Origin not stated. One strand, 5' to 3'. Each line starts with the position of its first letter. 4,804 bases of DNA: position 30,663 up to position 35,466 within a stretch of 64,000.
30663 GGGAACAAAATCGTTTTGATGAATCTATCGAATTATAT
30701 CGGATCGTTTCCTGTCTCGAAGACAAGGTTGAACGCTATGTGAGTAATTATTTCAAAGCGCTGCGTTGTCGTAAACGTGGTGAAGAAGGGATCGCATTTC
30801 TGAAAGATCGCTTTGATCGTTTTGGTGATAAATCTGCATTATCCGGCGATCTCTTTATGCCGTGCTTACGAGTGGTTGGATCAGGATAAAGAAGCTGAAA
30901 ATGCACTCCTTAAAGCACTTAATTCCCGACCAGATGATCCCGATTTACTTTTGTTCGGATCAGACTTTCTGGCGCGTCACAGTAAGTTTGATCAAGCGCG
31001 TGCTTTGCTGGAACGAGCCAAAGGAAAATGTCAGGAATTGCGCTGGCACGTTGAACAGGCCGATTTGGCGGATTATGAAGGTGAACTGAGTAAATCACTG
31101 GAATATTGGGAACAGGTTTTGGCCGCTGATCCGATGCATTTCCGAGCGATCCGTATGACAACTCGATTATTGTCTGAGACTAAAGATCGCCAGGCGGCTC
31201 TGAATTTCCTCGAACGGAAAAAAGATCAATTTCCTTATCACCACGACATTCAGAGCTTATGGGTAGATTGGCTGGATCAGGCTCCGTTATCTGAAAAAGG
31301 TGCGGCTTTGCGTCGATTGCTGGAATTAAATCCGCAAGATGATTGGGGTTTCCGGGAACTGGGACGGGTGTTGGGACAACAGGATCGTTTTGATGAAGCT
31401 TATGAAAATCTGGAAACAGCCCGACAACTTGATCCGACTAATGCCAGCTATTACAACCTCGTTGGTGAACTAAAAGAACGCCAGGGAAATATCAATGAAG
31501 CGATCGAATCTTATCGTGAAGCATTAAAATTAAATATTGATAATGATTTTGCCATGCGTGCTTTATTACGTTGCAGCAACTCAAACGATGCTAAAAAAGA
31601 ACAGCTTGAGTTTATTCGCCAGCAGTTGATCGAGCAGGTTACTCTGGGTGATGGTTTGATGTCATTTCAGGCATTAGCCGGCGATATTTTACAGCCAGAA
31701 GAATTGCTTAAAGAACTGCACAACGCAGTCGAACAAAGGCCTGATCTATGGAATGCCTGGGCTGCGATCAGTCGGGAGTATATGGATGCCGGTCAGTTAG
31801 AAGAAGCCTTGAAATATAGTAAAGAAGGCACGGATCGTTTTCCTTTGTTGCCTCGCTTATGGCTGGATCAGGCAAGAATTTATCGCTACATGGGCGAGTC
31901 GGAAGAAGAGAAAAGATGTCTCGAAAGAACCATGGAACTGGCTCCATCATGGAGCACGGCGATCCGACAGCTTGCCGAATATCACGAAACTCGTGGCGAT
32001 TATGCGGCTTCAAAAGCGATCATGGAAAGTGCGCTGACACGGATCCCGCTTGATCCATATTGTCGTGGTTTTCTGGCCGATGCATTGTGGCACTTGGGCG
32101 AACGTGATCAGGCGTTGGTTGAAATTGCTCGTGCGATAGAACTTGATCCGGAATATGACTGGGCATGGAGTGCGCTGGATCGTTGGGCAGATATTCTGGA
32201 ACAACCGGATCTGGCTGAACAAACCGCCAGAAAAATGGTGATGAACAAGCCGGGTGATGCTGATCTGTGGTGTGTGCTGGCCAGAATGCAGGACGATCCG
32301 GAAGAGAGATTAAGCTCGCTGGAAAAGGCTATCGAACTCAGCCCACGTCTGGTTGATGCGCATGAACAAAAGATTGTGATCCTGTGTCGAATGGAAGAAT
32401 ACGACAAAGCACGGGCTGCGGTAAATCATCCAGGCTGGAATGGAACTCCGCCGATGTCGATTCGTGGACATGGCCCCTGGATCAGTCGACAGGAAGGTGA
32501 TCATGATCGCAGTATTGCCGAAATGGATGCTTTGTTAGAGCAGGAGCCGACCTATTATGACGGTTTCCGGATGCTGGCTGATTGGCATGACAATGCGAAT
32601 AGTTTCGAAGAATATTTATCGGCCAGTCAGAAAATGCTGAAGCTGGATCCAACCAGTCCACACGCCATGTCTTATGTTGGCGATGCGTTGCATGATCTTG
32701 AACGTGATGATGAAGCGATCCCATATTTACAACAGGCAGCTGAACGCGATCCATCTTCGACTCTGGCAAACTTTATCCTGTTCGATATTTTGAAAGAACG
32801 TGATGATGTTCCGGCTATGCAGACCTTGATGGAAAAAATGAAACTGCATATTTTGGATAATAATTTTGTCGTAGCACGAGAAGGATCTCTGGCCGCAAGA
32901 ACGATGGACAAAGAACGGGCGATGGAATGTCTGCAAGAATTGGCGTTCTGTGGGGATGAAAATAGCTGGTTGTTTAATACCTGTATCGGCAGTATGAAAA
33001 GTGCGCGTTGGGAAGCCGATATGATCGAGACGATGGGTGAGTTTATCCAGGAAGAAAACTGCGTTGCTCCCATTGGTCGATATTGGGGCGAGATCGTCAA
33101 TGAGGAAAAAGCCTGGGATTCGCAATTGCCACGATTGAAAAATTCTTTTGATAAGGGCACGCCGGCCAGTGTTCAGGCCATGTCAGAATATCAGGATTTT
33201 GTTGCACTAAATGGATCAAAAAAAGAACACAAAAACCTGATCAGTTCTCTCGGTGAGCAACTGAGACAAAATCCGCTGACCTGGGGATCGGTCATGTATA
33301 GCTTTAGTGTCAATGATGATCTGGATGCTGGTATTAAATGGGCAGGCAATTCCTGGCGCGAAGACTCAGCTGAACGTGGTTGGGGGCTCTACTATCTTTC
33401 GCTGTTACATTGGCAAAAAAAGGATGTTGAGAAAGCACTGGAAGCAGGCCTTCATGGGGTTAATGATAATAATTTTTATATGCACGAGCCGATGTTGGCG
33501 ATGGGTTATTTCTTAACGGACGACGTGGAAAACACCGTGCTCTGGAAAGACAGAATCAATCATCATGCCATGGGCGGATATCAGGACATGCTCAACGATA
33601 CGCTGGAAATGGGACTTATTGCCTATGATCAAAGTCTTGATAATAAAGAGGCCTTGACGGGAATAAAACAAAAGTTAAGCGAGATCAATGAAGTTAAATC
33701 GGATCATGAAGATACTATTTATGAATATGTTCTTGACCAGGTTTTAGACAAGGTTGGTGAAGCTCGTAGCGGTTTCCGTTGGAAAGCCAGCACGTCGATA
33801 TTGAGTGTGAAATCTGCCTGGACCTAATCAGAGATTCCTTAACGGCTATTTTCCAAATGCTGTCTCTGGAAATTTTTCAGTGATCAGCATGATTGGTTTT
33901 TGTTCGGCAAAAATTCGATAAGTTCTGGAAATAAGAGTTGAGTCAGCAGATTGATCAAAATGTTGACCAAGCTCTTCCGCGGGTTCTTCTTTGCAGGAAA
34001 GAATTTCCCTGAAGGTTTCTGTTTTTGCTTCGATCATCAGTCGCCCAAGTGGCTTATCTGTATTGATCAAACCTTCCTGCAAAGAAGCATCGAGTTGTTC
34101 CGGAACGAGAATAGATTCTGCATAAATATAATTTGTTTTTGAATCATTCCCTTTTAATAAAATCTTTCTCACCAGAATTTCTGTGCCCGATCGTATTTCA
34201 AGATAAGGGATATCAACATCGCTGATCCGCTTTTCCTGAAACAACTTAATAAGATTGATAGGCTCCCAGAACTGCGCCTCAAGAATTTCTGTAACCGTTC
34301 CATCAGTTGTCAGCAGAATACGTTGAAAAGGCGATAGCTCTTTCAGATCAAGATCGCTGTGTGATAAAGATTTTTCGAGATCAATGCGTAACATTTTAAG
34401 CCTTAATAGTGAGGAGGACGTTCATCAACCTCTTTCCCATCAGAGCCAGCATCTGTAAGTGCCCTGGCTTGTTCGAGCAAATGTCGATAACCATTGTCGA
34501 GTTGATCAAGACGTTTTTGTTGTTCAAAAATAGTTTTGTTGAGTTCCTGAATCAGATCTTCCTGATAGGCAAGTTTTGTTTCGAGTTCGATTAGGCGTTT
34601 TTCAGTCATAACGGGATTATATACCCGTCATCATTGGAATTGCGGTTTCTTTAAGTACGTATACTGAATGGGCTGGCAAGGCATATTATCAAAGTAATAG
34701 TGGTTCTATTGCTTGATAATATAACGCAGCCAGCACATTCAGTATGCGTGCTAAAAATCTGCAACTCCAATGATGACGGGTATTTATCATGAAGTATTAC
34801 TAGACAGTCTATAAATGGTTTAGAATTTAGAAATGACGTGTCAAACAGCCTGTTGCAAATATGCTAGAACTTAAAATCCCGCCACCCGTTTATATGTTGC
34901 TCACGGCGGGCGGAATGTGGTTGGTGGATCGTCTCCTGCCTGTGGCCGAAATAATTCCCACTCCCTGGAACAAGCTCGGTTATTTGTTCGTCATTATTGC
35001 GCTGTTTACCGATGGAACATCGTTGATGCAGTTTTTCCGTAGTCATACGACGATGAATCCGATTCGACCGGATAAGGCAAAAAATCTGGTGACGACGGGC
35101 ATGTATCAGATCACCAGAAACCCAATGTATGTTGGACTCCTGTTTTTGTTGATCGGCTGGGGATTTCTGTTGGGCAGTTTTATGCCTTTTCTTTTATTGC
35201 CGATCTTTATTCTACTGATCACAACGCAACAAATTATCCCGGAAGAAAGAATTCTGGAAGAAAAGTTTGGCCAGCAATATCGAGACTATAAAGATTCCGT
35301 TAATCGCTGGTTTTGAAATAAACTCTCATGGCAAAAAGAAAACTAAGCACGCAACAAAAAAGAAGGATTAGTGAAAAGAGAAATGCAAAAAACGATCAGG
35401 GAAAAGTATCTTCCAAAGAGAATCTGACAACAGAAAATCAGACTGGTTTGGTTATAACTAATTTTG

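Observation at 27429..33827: Divergent pair of TPR-decorated proteases (M50-like zinc-ribbon metalloprotease and C39-type papain-like peptidase) plus a giant TPR protein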

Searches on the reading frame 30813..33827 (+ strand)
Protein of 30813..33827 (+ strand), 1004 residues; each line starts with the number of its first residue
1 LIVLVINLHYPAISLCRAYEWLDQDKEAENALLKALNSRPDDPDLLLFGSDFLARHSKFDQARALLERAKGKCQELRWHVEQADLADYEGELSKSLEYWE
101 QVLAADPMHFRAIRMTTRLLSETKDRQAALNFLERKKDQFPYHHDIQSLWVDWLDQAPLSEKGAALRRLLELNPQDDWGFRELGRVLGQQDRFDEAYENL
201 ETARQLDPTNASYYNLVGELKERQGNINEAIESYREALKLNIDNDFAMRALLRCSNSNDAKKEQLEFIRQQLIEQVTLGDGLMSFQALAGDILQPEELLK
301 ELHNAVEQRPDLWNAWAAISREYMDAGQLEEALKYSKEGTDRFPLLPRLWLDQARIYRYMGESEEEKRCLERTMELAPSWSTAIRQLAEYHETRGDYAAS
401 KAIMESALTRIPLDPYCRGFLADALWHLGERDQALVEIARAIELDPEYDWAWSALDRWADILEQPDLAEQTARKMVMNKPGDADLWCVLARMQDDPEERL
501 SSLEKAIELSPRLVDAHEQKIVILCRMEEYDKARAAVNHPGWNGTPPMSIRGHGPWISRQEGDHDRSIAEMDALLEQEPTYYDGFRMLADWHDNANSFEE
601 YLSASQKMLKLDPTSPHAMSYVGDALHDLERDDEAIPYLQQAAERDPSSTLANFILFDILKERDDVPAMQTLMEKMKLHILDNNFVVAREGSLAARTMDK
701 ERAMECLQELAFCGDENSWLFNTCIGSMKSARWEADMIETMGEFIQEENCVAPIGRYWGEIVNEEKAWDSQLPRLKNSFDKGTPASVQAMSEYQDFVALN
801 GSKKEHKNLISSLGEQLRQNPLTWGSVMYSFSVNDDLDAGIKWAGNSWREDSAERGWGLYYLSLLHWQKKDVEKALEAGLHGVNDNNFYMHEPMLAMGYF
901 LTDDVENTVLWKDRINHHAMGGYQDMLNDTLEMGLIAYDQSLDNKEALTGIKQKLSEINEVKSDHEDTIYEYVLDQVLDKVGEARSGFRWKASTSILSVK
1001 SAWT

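Call 3: search_protein_families(library=pfam, proteins=[window:30813-33827:+], max_evalue=0.01)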
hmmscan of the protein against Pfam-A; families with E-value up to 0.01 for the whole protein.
window:30813-33827:+ (1004 aa): 22 families
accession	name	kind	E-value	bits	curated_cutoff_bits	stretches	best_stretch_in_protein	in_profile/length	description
PF13428.12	TPR_14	-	1.9e-28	96.4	23.5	2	313-356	1-44/44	Tetratricopeptide repeat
PF07719.23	TPR_2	-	1.7e-27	93.6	27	2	211-244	1-34/34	Tetratricopeptide repeat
PF13181.12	TPR_8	-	1.9e-26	90.4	25.7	1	211-241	1-31/34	Tetratricopeptide repeat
PF14559.12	TPR_19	-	6.4e-25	87.7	25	2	395-447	5-57/68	Tetratricopeptide repeat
PF13432.12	TPR_16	-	1e-21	77.4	32.7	2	182-241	2-61/65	Tetratricopeptide repeat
PF13414.12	TPR_11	-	1.4e-18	66.7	26.8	2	184-225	1-42/42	TPR repeat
PF13431.12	TPR_17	-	1e-17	63.3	24.4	0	205-232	7-34/34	Tetratricopeptide repeat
PF00515.34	TPR_1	-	7.4e-15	54.5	27.8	1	213-241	3-31/34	Tetratricopeptide repeat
PF13424.12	TPR_12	-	9.6e-13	48.6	30.1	1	182-240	8-74/77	Tetratricopeptide repeat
PF23914.1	TPR_CcmH_CycH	-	2.3e-11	44.2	42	1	163-212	36-85/158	Cytochrome c-type biogenesis protein H TPR domain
PF25064.1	ARM_TT21_5th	-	1.1e-06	29.4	27.8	0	83-179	8-105/117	TT21 fifth ARM repeats domain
PF12895.13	ANAPC3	-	1.8e-06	28.6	27.2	0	182-236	28-81/82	Anaphase-promoting complex, cyclosome, subunit 3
PF13371.12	TPR_9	-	4.7e-06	27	35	0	591-653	4-66/73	Tetratricopeptide repeat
PF25058.1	ARM_TT21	-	4.8e-06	27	27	0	37-128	51-147/155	Tetratricopeptide repeat protein 21 ARM repeat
PF12569.14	NatA_aux_su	-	7e-06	25.7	33.3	0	186-275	13-102/515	N-terminal acetyltransferase A, auxiliary subunit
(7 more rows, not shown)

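Call 4: search_protein_families(library=ncbifam, proteins=[window:30813-33827:+], max_evalue=0.01)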
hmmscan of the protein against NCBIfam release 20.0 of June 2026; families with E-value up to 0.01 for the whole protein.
window:30813-33827:+ (1004 aa): 24 families
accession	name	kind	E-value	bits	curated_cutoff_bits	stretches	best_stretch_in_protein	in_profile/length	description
TIGR02917.1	PEP_TPR_lipo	equivalog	6.8e-42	143.4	312.2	3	297-536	415-657/899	XrtA/PEP-CTERM system TPR-repeat protein PrsT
NF040959.1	MamA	equivalog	1.5e-28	99.7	200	3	166-268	94-196/204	magnetosome protein MamA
TIGR02521.1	type_IV_pilW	equivalog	8.6e-21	74.6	154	2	189-244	43-98/234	type IV pilus biogenesis/stability protein PilW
NF033762.1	social_mot_Tgl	equivalog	5.5e-14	52.1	225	0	364-453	83-174/252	social motility TPR repeat lipoprotein Tgl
NF008757.0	PRK11788.1-5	equivalog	5.3e-13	48.9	363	1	183-311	186-314/388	lipopolysaccharide assembly protein LapB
NF033758.1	gliding_GltE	equivalog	5.3e-11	42.1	225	2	360-534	99-276/411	adventurous gliding motility TPR repeat lipoprotein GltE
TIGR02552.1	LcrH_SycD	equivalog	3e-09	36.7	104.8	1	162-256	3-97/136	SycD/LcrH family type III secretion system chaperone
TIGR00990.1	3a0801s09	subfamily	4.9e-09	35.4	757.25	0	285-448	340-500/615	mitochondrial import receptor subunit TOM70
NF033920.0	C39_PA2778_fam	equivalog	6.9e-09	35.5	150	0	294-378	171-255/255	PA2778 family cysteine peptidase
NF047558.1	TPR_END_plus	domain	3.2e-08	33.4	32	0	427-451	11-34/56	TPR end-of-group domain-containing protein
TIGR03939.1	PGA_TPR_OMP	equivalog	2.7e-07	29.2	366.65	0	167-255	110-198/800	poly-beta-1,6 N-acetyl-D-glucosamine export porin PgaA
NF008391.2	PRK11189.1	equivalog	3.6e-07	30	250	0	574-678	91-195/297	lipoprotein NlpI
NF008755.0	PRK11788.1-3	equivalog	4.2e-07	29.7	430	0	56-157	193-296/388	lipopolysaccharide assembly protein LapB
NF047371.1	FlcA_CTERM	equivalog_domain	5.4e-07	28.4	300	0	322-410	296-376/646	periplasmic flagellar collar protein FlcA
NF052415.1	T3SS_chap_SctY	equivalog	1.1e-06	29.1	70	0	166-239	29-105/106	type III secretion apparatus assembly chaperone SctY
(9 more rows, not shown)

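Call 37: search_protein_families(library=padloc, proteins=[window:30813-33827:+], max_evalue=0.01)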
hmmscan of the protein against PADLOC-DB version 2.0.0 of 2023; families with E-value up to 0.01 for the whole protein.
window:30813-33827:+ (1004 aa): 2 families
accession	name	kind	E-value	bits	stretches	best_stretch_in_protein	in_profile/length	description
PDLC04781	PDC-M71B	-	4.7e-06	23.6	1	222-380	38-183/515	-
PDLC04782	PDC-M71B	-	0.0027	14.6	0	343-398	136-193/525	-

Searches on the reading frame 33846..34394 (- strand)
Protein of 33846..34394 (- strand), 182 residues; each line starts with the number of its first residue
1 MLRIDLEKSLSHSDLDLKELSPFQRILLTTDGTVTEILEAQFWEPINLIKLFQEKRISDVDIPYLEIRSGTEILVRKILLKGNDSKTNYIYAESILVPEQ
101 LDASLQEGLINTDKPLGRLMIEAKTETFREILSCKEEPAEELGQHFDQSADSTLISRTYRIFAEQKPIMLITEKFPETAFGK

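Call 3: search_protein_families(library=pfam, proteins=[window:33846-34394:-], max_evalue=0.01)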
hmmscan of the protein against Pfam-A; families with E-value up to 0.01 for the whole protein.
window:33846-34394:- (182 aa): 1 family
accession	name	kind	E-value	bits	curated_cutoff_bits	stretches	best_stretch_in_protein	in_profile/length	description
PF01947.21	Rv2949c-like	-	3.4e-21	76.2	22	1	28-177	1-143/149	Chorismate pyruvate-lyase Rv2949c-like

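Call 4: search_protein_families(library=ncbifam, proteins=[window:33846-34394:-], max_evalue=0.01)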
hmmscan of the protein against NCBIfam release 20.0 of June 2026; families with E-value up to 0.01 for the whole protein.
window:33846-34394:- (182 aa): 1 family
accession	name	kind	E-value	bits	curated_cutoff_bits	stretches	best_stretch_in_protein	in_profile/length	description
NF037993.1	cyano_chori_ly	equivalog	1.5e-12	47.7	175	1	12-175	10-167/176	chorismate lyase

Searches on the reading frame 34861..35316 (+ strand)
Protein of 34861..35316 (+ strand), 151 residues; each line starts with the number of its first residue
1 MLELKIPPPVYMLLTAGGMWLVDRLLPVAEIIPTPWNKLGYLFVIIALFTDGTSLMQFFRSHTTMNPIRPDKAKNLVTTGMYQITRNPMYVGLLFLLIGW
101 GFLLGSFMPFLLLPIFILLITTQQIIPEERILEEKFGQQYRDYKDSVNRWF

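Call 79: search_protein_families(library=pfam, proteins=[window:34861-35316:+], max_evalue=0.001)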
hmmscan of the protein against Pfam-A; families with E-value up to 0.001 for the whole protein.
window:34861-35316:+ (151 aa): 2 families
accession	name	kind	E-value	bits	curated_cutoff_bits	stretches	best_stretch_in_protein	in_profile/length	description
PF04191.18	PEMT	-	1.8e-12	48.1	25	1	39-139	5-105/105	Phospholipid methyltransferase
PF04140.19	ICMT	-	1.6e-05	25.7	24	1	62-133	23-94/95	Isoprenylcysteine carboxyl methyltransferase (ICMT) family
